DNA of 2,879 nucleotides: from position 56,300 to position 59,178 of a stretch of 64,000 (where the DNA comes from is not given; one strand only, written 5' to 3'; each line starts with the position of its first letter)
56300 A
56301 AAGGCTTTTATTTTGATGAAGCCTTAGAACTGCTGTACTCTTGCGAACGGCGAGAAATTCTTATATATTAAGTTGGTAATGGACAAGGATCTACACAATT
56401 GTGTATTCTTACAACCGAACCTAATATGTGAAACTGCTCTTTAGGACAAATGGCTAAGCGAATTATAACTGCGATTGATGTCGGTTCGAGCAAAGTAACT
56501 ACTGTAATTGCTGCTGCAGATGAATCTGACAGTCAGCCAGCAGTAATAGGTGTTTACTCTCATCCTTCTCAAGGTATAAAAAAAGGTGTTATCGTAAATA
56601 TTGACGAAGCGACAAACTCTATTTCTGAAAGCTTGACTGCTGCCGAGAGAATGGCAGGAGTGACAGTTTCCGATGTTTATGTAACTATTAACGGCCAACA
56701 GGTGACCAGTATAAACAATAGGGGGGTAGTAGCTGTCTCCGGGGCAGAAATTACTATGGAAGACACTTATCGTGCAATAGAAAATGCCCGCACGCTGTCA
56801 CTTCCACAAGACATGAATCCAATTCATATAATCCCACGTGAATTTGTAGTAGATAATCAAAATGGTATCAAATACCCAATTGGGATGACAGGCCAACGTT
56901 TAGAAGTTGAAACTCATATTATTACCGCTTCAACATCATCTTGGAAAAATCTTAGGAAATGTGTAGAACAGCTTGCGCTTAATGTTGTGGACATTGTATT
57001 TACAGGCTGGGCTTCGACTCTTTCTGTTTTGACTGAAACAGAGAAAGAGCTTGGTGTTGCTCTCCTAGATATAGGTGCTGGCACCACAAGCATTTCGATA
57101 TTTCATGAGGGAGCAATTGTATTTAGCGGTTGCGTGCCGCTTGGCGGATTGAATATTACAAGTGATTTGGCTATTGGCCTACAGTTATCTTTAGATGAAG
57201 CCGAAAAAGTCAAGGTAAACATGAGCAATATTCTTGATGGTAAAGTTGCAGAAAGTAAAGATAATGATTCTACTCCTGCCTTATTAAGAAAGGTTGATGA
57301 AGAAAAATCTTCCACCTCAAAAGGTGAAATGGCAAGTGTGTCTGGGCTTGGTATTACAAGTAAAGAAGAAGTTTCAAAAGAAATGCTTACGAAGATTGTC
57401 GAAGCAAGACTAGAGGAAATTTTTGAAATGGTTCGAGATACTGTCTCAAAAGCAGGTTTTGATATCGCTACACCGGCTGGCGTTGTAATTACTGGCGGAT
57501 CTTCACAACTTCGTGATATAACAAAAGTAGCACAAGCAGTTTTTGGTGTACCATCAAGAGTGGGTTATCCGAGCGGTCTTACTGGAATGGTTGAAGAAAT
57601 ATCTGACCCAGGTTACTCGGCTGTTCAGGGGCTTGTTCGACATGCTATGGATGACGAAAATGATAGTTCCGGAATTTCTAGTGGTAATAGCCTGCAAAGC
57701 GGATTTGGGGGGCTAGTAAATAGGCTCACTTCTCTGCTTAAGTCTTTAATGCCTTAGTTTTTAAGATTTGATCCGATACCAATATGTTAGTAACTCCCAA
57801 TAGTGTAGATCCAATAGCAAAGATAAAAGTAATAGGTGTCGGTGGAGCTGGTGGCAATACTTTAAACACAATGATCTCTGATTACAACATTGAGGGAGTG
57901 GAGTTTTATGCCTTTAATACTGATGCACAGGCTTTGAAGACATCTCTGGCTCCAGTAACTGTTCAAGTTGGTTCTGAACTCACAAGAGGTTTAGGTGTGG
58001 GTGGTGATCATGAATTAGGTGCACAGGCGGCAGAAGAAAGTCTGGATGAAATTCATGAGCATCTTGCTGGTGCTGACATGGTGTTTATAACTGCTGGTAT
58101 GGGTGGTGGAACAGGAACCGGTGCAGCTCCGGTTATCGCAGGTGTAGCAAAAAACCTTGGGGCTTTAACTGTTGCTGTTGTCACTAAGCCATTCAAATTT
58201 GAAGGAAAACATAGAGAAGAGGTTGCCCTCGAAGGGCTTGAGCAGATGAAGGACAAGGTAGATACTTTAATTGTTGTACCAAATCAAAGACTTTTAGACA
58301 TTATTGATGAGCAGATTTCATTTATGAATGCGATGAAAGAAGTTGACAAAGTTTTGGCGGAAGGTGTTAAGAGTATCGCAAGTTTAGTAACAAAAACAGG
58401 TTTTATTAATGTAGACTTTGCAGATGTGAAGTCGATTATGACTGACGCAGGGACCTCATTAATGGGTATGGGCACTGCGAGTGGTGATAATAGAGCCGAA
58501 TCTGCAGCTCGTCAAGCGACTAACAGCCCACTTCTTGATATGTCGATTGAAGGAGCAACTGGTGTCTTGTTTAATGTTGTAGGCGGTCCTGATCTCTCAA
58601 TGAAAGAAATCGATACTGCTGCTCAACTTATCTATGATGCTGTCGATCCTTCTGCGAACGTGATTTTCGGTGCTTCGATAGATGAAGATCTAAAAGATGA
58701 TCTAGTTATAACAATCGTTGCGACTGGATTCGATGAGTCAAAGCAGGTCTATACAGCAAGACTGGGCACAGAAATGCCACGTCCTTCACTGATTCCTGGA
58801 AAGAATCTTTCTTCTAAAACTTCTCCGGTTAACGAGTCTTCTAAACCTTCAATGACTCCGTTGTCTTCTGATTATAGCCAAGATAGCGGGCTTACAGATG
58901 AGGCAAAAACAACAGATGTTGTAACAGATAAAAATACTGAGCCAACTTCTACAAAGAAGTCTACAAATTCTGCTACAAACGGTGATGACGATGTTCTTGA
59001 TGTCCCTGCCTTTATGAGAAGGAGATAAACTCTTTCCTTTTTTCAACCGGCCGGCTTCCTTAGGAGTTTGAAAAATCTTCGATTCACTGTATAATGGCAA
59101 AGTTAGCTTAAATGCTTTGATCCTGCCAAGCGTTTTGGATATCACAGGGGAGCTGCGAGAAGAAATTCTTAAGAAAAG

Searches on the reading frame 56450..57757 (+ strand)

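Call 23: search_protein_families(library=pfam, proteins=[window:56450-57757:+], max_evalue=0.001)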
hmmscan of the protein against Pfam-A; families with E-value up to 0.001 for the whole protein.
window:56450-57757:+ (435 aa): 6 families
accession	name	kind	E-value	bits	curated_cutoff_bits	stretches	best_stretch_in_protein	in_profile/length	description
PF14450.12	FtsA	-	1.4e-37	129.3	31.8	2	204-394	1-127/127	Cell division protein FtsA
PF02491.25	SHS2_FTSA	-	1.1e-26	93.4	25.4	1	82-159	1-79/79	SHS2 domain inserted in FTSA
PF06723.19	MreB_Mbl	-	6.7e-10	38.7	27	1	185-371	129-303/327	MreB/Mbl protein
PF11104.14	PilM_2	-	6.5e-09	35.6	27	1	178-257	153-236/340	Type IV pilus assembly protein PilM;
PF06277.17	EutA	-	4.7e-05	22.9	27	1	196-240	138-182/475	Ethanolamine utilisation protein EutA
PF01968.24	Hydantoinase_A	-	0.00088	19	22.9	0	177-223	52-101/291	Hydantoinase/oxoprolinase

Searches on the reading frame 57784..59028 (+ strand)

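Call 23: search_protein_families(library=pfam, proteins=[window:57784-59028:+], max_evalue=0.001)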
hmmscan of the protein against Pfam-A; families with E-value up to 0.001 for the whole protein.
window:57784-59028:+ (414 aa): 2 families
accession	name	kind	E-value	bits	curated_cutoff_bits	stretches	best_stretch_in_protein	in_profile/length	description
PF00091.31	Tubulin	-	3.5e-51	174.6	33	1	13-175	1-190/190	Tubulin/FtsZ family, GTPase domain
PF12327.13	FtsZ_C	-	2.9e-34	117.7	27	1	223-317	1-95/95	FtsZ family, C-terminal domain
